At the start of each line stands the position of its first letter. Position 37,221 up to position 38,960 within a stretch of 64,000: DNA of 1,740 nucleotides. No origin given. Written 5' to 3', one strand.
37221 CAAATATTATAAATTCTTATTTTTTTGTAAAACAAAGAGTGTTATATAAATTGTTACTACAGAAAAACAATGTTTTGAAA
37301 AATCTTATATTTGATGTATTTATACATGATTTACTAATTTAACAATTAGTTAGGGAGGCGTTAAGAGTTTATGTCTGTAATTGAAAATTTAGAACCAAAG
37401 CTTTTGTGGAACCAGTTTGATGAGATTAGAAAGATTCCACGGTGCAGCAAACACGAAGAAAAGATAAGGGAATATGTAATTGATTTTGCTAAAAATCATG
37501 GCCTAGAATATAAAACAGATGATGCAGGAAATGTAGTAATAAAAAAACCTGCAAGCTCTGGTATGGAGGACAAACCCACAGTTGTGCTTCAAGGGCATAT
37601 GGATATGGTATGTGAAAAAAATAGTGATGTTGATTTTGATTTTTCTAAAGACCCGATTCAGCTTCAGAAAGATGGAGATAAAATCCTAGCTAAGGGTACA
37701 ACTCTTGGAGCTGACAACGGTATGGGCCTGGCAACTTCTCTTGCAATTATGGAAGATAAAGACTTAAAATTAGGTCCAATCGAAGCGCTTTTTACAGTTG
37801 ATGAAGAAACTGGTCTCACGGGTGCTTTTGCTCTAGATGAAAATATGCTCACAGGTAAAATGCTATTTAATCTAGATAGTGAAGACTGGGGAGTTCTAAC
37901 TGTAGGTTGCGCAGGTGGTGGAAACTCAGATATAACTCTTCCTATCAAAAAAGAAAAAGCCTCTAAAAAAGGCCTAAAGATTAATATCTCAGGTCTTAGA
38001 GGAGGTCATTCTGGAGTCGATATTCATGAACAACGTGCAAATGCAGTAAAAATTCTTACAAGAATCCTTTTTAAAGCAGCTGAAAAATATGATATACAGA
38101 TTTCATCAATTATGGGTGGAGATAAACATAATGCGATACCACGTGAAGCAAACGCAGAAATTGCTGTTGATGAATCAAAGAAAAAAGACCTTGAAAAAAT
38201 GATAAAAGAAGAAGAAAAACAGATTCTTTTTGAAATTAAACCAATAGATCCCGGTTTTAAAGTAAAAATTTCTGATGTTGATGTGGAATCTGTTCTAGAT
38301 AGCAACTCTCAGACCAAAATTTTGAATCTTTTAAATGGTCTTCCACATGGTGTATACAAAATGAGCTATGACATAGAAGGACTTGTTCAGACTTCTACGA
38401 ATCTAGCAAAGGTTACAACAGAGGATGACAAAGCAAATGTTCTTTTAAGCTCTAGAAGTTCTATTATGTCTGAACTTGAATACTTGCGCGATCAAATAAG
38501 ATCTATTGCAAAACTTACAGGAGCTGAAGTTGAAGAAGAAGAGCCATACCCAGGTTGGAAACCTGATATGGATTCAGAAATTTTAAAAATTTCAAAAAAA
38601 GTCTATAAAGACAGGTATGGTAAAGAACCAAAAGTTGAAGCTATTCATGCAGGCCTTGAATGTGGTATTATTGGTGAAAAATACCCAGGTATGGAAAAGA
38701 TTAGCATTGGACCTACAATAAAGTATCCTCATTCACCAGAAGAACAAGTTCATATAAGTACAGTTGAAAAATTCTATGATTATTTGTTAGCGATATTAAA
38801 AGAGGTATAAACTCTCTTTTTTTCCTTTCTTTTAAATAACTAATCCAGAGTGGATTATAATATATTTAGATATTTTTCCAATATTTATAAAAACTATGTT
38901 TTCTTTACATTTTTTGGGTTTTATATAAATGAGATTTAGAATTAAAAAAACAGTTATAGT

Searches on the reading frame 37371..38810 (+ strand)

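Call 18: search_protein_families(library=ncbifam, proteins=[window:37371-38810:+], max_evalue=0.00001)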
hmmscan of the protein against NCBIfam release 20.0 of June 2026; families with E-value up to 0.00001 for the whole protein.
window:37371-38810:+ (479 aa): 19 families
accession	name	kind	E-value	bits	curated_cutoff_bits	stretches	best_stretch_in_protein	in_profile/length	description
TIGR01893.1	aa-his-dipept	subfamily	2.5e-187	623.3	343.75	1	7-478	1-476/478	beta-Ala-His dipeptidase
NF011600.0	PRK15026.1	equivalog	5.4e-122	408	991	1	1-479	1-482/485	cytosol nonspecific dipeptidase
TIGR01883.1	PepT-like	hypoth_equivalog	9.6e-19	67.6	274.25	1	13-257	3-233/361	peptidase T-like protein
NF006365.0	PRK08588.1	subfamily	8.5e-18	64.8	289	1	18-158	15-152/383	succinyl-diaminopimelate desuccinylase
TIGR01892.1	AcOrn-deacetyl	equivalog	1.3e-15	57.3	297.7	1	61-322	51-305/365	acetylornithine deacetylase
NF005710.0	PRK07522.1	subfamily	1.8e-14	53.7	412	1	54-326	54-328/391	acetylornithine deacetylase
NF006399.0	PRK08651.1-2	equivalog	1.8e-13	50.3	381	1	26-477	20-402/405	succinyl-diaminopimelate desuccinylase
NF009555.0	PRK13004.1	equivalog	7.5e-11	41.5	321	0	382-476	298-392/399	YgeY family selenium metabolism-linked hydrolase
NF006402.0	PRK08651.1-5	equivalog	1.4e-10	40.7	369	1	27-161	19-145/369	succinyl-diaminopimelate desuccinylase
TIGR01910.1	DapE-ArgE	subfamily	3.1e-10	39.8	217.6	0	26-156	17-150/373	ArgE/DapE family deacylase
NF005591.0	PRK07318.1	equivalog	3.1e-09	36.7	435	0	233-290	195-254/466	dipeptidase PepV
NF004809.0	PRK06156.1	equivalog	4.2e-08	32.6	438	1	31-281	129-335/573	dipeptidase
NF009920.0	PRK13381.1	subfamily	1.6e-07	30.5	293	1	77-177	104-209/412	peptidase T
TIGR01887.1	dipeptidaselike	subfamily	3.3e-07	29.9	207.95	0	230-301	179-250/447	Sapep family Mn(2+)-dependent dipeptidase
NF003976.0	PRK05469.1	subfamily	4.7e-07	29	255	1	85-178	109-207/409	tripeptide aminopeptidase PepT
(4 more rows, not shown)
